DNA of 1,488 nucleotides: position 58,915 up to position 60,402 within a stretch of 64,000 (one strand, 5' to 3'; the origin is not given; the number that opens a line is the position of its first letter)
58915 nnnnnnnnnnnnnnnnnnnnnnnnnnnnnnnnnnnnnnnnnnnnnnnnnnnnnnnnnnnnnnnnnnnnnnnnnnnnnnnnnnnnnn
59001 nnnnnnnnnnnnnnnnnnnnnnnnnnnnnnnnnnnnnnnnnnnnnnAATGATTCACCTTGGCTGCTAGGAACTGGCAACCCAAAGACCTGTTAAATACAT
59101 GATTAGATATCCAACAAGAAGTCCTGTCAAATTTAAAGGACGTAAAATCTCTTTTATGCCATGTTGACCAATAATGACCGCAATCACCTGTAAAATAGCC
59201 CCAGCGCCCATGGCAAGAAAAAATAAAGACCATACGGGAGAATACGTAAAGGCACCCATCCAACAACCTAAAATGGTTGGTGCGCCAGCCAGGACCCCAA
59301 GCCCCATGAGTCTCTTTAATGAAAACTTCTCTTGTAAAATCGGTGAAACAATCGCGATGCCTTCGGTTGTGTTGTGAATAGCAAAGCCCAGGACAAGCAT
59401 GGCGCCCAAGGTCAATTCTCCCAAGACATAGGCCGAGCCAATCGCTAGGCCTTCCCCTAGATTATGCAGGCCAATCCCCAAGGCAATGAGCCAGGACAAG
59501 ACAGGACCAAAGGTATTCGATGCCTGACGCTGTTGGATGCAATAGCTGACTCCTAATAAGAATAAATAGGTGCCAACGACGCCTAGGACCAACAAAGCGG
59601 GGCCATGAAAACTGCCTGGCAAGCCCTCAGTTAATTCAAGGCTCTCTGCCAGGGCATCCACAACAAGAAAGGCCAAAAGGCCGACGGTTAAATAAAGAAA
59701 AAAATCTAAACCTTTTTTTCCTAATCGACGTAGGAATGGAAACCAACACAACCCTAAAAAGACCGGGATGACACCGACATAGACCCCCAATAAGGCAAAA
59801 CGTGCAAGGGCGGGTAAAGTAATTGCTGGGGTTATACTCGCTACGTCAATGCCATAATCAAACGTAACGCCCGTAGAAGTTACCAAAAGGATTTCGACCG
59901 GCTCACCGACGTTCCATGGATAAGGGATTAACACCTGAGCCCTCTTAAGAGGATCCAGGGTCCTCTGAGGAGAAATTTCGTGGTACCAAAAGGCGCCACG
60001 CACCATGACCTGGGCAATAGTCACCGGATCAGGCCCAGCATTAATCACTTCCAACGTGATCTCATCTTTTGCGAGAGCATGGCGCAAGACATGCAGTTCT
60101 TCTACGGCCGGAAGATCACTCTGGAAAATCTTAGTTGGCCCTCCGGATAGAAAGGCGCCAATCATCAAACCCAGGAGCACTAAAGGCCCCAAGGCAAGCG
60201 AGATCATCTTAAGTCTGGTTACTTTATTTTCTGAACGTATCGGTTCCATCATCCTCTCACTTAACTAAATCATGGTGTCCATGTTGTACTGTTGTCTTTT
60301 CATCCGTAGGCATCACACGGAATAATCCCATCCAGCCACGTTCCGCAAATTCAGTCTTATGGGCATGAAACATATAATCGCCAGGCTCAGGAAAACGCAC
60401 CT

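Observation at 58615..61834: Fur-family regulator + two-domain multicopper oxidase + extended ZIP permease + anchored cupredoxin: candidate oxidase-coupled metal transport operon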

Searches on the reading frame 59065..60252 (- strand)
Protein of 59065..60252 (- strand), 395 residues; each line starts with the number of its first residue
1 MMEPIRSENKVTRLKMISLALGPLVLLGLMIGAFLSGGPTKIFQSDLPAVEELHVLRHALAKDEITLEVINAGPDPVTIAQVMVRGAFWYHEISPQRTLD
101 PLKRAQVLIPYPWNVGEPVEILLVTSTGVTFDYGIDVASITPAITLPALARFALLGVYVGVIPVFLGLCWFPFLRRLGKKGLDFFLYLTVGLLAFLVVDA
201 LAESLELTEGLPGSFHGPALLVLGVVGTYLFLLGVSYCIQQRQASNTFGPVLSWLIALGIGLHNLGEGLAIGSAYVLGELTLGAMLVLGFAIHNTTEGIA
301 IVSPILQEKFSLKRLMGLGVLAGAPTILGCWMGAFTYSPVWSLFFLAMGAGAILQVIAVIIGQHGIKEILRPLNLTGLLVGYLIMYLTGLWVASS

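Call 3: search_protein_families(library=pfam, proteins=[window:59065-60252:-], max_evalue=0.01)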
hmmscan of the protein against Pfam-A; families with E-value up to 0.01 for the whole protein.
window:59065-60252:- (395 aa): 1 family
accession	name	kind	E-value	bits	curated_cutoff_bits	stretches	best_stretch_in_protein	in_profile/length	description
PF02535.28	Zip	-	1.7e-07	31.2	35.1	1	250-387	175-321/323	ZIP Zinc transporter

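Call 4: search_protein_families(library=ncbifam, proteins=[window:59065-60252:-], max_evalue=0.01)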
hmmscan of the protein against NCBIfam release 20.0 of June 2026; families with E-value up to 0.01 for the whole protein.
window:59065-60252:- (395 aa): 1 family
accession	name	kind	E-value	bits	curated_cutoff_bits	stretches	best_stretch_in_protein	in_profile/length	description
NF003243.0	PRK04201.1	equivalog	4e-11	42.7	252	1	253-357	123-226/266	zinc transporter ZupT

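Call 5: find_homologous_proteins(query=window:59065-60252:-)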
Query window:59065-60252:- (395 aa): 7988 proteins with E <= 0.001 among 8000 candidates; the best 120 are listed.
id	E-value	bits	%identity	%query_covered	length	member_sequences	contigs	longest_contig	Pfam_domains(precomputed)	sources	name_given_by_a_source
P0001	2.5e-251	851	100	100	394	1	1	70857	PF02535.29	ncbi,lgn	-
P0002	1.2e-189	648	75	100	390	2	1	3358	PF02535.29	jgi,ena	-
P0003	3.8e-187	640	76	92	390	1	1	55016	PF02535.29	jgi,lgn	jgi:zinc transporter ZupT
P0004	1.6e-186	638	76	96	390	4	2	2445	PF02535.29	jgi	jgi:zinc transporter ZupT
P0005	2.7e-186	637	74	92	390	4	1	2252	PF02535.29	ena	-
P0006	1.4e-163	563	65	100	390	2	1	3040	PF02535.29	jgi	-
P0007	2.2e-158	545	64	99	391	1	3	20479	PF02535.29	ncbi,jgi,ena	-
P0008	1.9e-156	539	67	91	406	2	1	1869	PF02535.29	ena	-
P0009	1.9e-156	539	63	98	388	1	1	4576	PF02535.29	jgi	-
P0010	2.1e-156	539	64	97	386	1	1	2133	PF02535.29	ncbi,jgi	-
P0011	2.5e-156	539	66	97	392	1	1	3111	PF02535.29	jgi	jgi:zinc transporter ZupT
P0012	2.0e-155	536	64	98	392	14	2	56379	PF02535.29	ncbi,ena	ncbi:MAG: ZIP family metal transporter [Bacteroidota bacterium]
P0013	3.8e-155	535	66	93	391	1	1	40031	PF02535.29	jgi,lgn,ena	-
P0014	8.5e-155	534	61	99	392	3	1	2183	PF02535.29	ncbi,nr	ncbi:metal transporter [PVC group bacterium]|nr:metal transporter [PVC group bacterium]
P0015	8.9e-155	534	63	98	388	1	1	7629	PF02535.29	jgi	-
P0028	4.6e-152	525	64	99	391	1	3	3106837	PF02535.29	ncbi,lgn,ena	-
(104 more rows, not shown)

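Call 11: find_related_loci(query=A1, collection=genome_contigs, flank=6000)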
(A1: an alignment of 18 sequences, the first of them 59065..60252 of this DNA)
Query A1 (395 aa) in genome_contigs; peptide patterns used: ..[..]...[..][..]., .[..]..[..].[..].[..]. (x = any residue, [..] = any of these).
600 stretches matched a pattern (row limit reached: there are more); 582 encode a relative of the query (tblastn E <= 1e-3); the best 80 are kept; 80 distinct loci.
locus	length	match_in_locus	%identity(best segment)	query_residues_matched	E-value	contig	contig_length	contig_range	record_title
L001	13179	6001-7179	60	6-395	1e-145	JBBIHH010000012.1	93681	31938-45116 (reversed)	MAG: Acidobacteriota bacterium isolate SIS170217_bin_11 NODE_100_length_93681_cov_15.6398, whole genome shotgun sequence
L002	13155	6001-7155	50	23-392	9e-108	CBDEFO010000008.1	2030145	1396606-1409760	MAG: Candidatus Latescibacterota bacterium isolate a4066e80-b4ac-45ed-9db6-0889b3e81570 genome assembly, contig: contig_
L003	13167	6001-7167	48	5-393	1e-107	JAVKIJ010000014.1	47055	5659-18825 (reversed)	MAG: Candidatus Fervidifonticultor quintus isolate JZ-2_201803_bins_44 JZ-2_201803_bins_44_scaffold_14, whole genome sho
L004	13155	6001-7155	51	23-392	5e-107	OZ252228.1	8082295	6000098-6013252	MAG: Candidatus Latescibacterota bacterium isolate 2d5a3a6b-ac94-4199-888f-c4fbb53c5f42 genome assembly, chromosome: 1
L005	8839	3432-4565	51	21-393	4e-107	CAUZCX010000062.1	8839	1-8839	MAG: Anaerolineae bacterium isolate CB27_AW.19 genome assembly, contig: Ga0310120_10005322, whole genome shotgun sequenc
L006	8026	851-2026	47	10-392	8e-107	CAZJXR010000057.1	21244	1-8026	MAG TPA_asm: uncultured Gemmatimonadota bacterium isolate SRP321284_co1_33 genome assembly, contig: NODE_2914_length_212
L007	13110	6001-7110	50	29-394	2e-106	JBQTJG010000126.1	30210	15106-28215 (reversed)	MAG: Armatimonadota bacterium isolate SAR307 c_000000159069, whole genome shotgun sequence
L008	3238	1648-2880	48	6-393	5e-107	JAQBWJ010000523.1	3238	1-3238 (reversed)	MAG: Candidatus Poribacteria bacterium isolate casp150-mb.226 NODE_68110_length_3238_cov_0.043007, whole genome shotgun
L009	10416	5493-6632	48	19-394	1e-103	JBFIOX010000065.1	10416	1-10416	MAG: Gemmatimonadota bacterium isolate Mix_sand12.2021.10.Z.34 k141_993320_length_10416_cov_10.0000, whole genome shotgu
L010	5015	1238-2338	50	34-394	7e-104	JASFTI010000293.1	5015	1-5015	MAG: Gemmatimonadales bacterium isolate D1103U20metaG_Bin_262 D1103U20metaG_FD_scaffold_7038_c1, whole genome shotgun se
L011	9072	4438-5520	50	39-393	2e-103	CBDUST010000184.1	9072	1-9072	MAG TPA_asm: uncultured bacterium isolate SRR22302372_binner13_Refined_15 genome assembly, contig: ERZ25748031.1244, who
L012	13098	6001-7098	50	34-393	2e-103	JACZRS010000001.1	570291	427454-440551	MAG: Planctomycetota bacterium isolate B104T1B8 B104T1B8_NODE5, whole genome shotgun sequence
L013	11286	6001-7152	50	13-394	6e-103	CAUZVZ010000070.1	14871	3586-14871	MAG: Gemmatimonadales bacterium UBA6960 isolate CB11b_AW.113 genome assembly, contig: Ga0310124_10001784, whole genome s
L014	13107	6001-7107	51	34-394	4e-103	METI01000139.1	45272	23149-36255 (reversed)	MAG: candidate division NC10 bacterium RIFCSPLOWO2_12_FULL_66_18 rifcsplowo2_12_scaffold_3294, whole genome shotgun sequ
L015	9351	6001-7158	49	8-390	4e-103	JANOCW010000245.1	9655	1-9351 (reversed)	MAG: Gemmatimonadaceae bacterium isolate VAR_17_metabat_270 VAR_17_k141_2873409, whole genome shotgun sequence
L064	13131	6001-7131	50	21-394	5e-103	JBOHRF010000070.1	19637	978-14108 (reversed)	MAG: Longimicrobiales bacterium isolate SD8032_metabat2.bin.1 NODE_467_length_19637_cov_1.553665, whole genome shotgun s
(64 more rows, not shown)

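Call 13: find_encoding_contigs(protein=P0001, flank=8000, max_places=3)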
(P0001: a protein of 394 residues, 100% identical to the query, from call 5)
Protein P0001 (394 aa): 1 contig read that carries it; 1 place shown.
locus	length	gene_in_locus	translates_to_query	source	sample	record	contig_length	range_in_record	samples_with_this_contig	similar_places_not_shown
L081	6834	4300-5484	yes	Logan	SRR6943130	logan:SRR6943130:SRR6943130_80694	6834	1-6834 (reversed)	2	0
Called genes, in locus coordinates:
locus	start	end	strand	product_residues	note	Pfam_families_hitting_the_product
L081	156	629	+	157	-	PF01668:SmpB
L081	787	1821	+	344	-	PF01841:Transglut_core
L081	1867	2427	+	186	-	-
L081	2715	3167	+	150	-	PF01475:FUR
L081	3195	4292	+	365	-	PF07731:Cu-oxidase_2, PF07732:Cu-oxidase_3, PF07731:Cu-oxidase_2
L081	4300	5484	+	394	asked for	PF02535:Zip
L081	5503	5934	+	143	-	-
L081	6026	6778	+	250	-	PF03372:Exo_endo_phos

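Call 14: find_encoding_contigs(protein=P0003, flank=8000, max_places=3)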
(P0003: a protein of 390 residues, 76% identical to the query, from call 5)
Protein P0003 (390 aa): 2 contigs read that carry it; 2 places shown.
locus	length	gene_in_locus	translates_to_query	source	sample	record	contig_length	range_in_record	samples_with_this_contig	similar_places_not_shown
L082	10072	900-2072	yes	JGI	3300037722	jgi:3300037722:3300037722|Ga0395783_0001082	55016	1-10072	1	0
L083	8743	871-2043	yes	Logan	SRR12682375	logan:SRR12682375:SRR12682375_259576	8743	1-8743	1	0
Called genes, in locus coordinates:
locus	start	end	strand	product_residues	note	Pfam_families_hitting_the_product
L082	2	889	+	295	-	PF13473:Cupredoxin_1 (faint), PF07732:Cu-oxidase_3, PF07731:Cu-oxidase_2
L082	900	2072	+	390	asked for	PF02535:Zip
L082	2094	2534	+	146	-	-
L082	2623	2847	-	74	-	-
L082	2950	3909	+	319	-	PF13581:HATPase_c_2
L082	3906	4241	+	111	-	PF14213:DUF4325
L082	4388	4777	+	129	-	PF11149:DUF2924 (weak), PF18755:RAMA, PF14267:DUF4357 (weak)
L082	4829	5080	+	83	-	PF17726:DpnI_C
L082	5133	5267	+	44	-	-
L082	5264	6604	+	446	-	PF00989:PAS, PF08448:PAS_4, PF13188:PAS_8 (weak), PF13426:PAS_9, PF08447:PAS_3, PF00512:HisKA, PF13581:HATPase_c_2 (weak), PF02518:HATPase_c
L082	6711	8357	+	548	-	PF02776:TPP_enzyme_N, PF00205:TPP_enzyme_M, PF02775:TPP_enzyme_C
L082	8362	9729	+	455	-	PF00171:Aldedh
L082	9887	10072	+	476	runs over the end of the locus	PF07992:Pyr_redox_2, PF12831:FAD_oxidored (faint), PF13738:Pyr_redox_3 (weak), PF00070:Pyr_redox, PF02852:Pyr_redox_dim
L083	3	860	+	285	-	?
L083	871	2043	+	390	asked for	PF02535:Zip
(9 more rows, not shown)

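Call 15: find_encoding_contigs(protein=P0012, flank=8000, max_places=3)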
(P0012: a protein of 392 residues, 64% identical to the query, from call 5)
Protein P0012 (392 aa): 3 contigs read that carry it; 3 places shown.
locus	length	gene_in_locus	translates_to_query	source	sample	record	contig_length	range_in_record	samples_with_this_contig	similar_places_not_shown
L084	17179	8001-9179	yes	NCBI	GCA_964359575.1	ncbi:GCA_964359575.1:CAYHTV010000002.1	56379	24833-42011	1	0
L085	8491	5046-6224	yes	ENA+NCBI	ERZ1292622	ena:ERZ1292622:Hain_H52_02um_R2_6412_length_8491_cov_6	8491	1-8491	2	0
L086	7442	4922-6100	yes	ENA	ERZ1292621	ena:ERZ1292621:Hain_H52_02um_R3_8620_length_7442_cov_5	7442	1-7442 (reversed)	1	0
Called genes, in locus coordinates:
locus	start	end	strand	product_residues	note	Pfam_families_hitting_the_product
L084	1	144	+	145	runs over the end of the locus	PF00149:Metallophos (weak)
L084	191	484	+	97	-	PF09656:PGPGW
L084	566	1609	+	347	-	PF01145:Band_7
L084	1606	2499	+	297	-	PF01145:Band_7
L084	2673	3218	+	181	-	-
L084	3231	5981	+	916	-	PF00311:PEPcase, PF14010:PEPcase_2 (faint)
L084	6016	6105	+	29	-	-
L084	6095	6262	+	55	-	-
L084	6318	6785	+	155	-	-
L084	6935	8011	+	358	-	PF07732:Cu-oxidase_3, PF07731:Cu-oxidase_2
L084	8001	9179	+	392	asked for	PF02535:Zip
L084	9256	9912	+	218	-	PF01325:Fe_dep_repress, PF01047:MarR (weak), PF12802:MarR_2 (weak), PF02742:Fe_dep_repr_C, PF04023:FeoA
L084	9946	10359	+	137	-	PF00127:Copper-bind (weak)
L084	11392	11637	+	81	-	PF04221:RelB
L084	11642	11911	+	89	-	PF15738:YafQ_toxin, PF05016:ParE_toxin (weak)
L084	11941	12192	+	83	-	-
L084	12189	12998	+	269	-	PF00239:Resolvase, PF07508:Recombinase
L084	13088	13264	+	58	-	-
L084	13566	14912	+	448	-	PF00919:UPF0004, PF04055:Radical_SAM, PF01938:TRAM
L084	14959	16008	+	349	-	PF02445:NadA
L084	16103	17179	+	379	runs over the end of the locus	PF00561:Abhydrolase_1, PF12146:Hydrolase_4 (faint)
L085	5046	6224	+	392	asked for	PF02535:Zip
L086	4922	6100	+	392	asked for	PF02535:Zip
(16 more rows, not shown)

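Call 23: search_solved_structures(query=A1, max_evalue=0.01, show_alignments=1)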
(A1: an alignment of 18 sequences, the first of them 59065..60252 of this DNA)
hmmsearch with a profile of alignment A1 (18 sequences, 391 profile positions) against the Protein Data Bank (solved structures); distinct sequences matched with E-value up to 0.01: 5.
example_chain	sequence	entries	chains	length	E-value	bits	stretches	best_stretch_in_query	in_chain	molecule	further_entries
8ght_A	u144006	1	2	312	2.4e-11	46.3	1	145-382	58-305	Putative membrane protein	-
5tsa_A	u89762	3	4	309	2.9e-11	46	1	145-382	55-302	Membrane protein | Putative membrane protein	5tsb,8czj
7z6m_A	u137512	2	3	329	3.5e-11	45.7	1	145-382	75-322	Putative membrane protein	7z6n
8j1m_A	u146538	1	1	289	5e-11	45.2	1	145-382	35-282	Putative membrane protein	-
6pgi_A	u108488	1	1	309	8.6e-10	41.2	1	145-382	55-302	BbZIP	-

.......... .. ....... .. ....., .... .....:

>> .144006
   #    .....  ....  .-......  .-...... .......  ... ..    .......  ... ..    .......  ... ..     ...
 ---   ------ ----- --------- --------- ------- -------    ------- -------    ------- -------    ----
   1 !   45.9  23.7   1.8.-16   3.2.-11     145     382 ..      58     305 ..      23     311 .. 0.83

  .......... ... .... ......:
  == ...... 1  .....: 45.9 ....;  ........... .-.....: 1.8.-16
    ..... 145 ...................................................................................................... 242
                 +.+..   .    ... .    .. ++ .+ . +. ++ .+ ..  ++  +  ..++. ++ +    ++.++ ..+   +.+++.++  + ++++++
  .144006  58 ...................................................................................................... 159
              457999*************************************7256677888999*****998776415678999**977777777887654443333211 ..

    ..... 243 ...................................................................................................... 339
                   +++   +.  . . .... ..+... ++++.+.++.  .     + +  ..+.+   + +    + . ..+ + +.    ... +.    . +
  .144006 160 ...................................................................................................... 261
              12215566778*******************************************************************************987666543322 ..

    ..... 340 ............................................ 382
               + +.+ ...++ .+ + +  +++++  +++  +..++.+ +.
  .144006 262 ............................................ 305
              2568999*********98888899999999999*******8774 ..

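Call 28: search_dna_similar(query=window:59065-60252:-, collection=plasmids, mode=protein, max_rows=30)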
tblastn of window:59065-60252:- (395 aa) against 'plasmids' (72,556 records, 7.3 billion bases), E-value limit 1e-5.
Records with a match: 194; places in all: 197; records where one place covers at least 80% of the query: 151.
Best place of each record, by identity: <60% 194.
By first word of the organism name: Pseudosulfitobacter 61; Rhodococcus 30; Phaeobacter 11; Sinorhizobium 10; Sulfitobacter 7; Shinella 6; Arthrobacter 4; Paenarthrobacter 4; Halomarina 3; Deinococcus 3; and 38 more.
By predicted mobility (MOB-suite, as given by PLSDB): conjugative 90; non-mobilizable 84; mobilizable 20.
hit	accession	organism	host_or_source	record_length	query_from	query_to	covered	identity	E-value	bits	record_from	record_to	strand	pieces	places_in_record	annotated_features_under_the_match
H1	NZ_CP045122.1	Rubrobacter marinus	single pure culture,marine sediment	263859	42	393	89%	47.4%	5e-84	286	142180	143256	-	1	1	metal transporter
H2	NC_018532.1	Arthrobacter sp. Rue61a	-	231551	33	394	92%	44.1%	4e-59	214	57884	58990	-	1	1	metal transporter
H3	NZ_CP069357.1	Microvirga sp. VF16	Vachellia farnesiana,Cell culture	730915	39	392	90%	44.6%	2e-63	227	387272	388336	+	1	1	metal transporter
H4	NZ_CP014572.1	Arthrobacter sp. D5-1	cell culture,Soil cores containing ...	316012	33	394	92%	43.5%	4e-61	220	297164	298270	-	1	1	ZIP family metal transporter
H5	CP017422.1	Arthrobacter sp. ZXY-2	whole organism,soil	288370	33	394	92%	43.3%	7e-67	237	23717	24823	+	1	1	metal transporter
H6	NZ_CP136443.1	Paenarthrobacter sp. AT5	atrazine-producing pesticide factory ...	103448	33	394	92%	43.0%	3e-65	232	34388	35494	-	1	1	ZIP family metal transporter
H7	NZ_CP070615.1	Rhodococcus pseudokoreensis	cell culture,rhizosphere of apple ...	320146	48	394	88%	44.8%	2e-60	218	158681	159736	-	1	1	ZIP family metal transporter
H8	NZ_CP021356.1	Rhodococcus oxybenzonivorans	river sediment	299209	48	394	88%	44.5%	6e-62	223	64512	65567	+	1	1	ZIP family metal transporter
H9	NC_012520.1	Rhodococcus opacus B4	-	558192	48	394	88%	44.5%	1e-61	221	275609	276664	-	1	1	hypothetical protein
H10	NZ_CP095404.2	Rhodococcus opacus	Whole organism,nitrophenolics and ...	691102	48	394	88%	44.5%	1e-61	221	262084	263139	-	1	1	hypothetical protein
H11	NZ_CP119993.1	Halomarina sp. PSR21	cell culture,saline soil from Tarim ...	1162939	34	393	91%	42.7%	3e-77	266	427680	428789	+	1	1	record has no annotation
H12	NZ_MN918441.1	Haloprofundus sp. MHR1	-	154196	39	393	90%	43.3%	2e-76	264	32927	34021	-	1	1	metal transporter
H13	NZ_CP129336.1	Rhodococcus sp. M8-33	cell culture,nitrile contaminated soil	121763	48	394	88%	44.3%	3e-60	218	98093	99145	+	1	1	metal transporter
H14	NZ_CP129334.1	Rhodococcus sp. M8-50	cell culture,nitrile contaminated soil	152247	48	394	88%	44.3%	3e-60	218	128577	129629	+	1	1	metal transporter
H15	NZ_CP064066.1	Rhodococcus sp. M8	cell culture,nitrile contaminated soil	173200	48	394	88%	44.3%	3e-60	218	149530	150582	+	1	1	metal transporter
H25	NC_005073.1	Rhodococcus erythropolis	-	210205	48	392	87%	44.5%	2e-64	229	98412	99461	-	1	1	metal transporter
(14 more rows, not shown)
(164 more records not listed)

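Call 29: get_annotated_region(hit=H2, flank=7000)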
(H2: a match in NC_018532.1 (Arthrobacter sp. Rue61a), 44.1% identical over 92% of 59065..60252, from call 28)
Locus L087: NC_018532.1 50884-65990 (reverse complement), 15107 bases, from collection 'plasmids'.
description: Arthrobacter sp. Rue61a plasmid p232, complete sequence
organism: Arthrobacter sp. Rue61a (NCBI taxid 1118963)
taxonomy: Bacteria; Actinomycetota; Actinomycetes; Micrococcales; Micrococcaceae; Arthrobacter; Arthrobacter sp. Rue61a
host: -; source: -; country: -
typing (MOB-suite, as given by PLSDB): conjugative; replicon rep_cluster_1668; relaxase MOBF; mating-pair formation MPF_T
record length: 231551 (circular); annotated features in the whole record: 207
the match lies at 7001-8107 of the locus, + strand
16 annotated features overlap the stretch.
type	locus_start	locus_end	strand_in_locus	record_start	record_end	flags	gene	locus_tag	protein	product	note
CDS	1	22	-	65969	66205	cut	-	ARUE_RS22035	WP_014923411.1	hypothetical protein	-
CDS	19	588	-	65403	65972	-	-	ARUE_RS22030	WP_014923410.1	recombinase family protein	GO:0006310 - DNA recombination [Evidence IEA]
CDS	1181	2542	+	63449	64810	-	-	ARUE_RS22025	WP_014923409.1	hemolysin family protein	-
CDS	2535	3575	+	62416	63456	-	-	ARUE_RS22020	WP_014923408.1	hemolysin family protein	-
CDS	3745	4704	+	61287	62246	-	-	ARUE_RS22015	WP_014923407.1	bile acid:sodium symporter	-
CDS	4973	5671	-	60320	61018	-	-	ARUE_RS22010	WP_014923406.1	metal-dependent transcriptional regulator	-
CDS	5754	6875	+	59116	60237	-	-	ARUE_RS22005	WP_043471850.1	multicopper oxidase domain-containing protein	-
CDS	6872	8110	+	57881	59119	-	-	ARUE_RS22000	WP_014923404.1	metal transporter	-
CDS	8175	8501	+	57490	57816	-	-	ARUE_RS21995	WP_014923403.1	metalloregulator ArsR/SmtB family transcription factor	GO:0006355 - regulation of DNA-templated transcription [Evidence IEA]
CDS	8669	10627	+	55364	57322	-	-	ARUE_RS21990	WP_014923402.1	cation-translocating P-type ATPase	-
CDS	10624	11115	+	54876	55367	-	lspA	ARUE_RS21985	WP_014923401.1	signal peptidase II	GO:0009306 - protein secretion [Evidence IEA]; GO:0006508 - proteolysis [Evidence IEA]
CDS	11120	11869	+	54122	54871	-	-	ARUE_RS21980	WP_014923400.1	cytochrome c biogenesis protein CcdA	GO:0017004 - cytochrome complex assembly [Evidence IEA]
CDS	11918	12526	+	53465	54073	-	-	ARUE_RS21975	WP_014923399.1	TlpA disulfide reductase family protein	-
CDS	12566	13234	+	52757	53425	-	-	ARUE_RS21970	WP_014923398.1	vitamin K epoxide reductase family protein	-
CDS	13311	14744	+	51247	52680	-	-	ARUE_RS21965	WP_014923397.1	potassium transporter TrkG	GO:0006812 - monoatomic cation transport [Evidence IEA]; GO:0055085 - transmembrane transport [Evidence IEA]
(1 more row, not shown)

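Call 30: get_annotated_region(hit=H25, flank=7000)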
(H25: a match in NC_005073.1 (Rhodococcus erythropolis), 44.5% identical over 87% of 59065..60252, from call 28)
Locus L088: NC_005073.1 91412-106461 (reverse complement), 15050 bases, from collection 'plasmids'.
description: Rhodococcus erythropolis plasmid pBD2, complete sequence
organism: Rhodococcus erythropolis (NCBI taxid 1833)
taxonomy: Bacteria; Actinomycetota; Actinomycetes; Mycobacteriales; Nocardiaceae; Rhodococcus; Rhodococcus erythropolis
host: -; source: -; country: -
typing (MOB-suite, as given by PLSDB): non-mobilizable
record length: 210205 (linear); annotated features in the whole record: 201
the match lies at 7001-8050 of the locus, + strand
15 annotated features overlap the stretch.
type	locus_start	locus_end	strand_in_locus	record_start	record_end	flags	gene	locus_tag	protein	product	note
CDS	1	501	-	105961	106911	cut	-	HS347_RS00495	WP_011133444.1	M56 family metallopeptidase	-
CDS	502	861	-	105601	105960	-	-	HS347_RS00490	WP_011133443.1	BlaI/MecI/CopY family transcriptional regulator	GO:0045892 - negative regulation of DNA-templated transcription [Evidence IEA]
CDS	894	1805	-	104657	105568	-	-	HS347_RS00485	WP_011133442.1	M23 family metallopeptidase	GO:0006508 - proteolysis [Evidence IEA]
CDS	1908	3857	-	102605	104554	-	-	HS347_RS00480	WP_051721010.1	bifunctional copper resistance protein CopD/cytochrome c oxidase assembly protein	-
CDS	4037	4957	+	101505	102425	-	-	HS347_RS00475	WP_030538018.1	cation diffusion facilitator family transporter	-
CDS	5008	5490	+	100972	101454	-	lspA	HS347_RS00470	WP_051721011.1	signal peptidase II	GO:0009306 - protein secretion [Evidence IEA]; GO:0006508 - proteolysis [Evidence IEA]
CDS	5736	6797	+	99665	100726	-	-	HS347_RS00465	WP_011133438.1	multicopper oxidase domain-containing protein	-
CDS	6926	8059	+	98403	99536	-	-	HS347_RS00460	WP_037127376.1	metal transporter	-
CDS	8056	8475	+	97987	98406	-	-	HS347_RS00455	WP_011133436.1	Rieske (2Fe-2S) protein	-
CDS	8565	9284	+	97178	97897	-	-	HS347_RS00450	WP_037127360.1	TIGR02206 family membrane protein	-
CDS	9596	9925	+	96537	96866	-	-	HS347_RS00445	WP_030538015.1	metalloregulator ArsR/SmtB family transcription factor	GO:0006355 - regulation of DNA-templated transcription [Evidence IEA]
CDS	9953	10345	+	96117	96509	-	-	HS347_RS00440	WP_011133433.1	DUF3703 domain-containing protein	-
CDS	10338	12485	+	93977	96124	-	-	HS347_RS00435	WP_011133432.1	cation-translocating P-type ATPase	-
CDS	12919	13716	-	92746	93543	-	-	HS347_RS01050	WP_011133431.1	hypothetical protein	-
CDS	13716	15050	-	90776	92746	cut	-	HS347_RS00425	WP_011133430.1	hypothetical protein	-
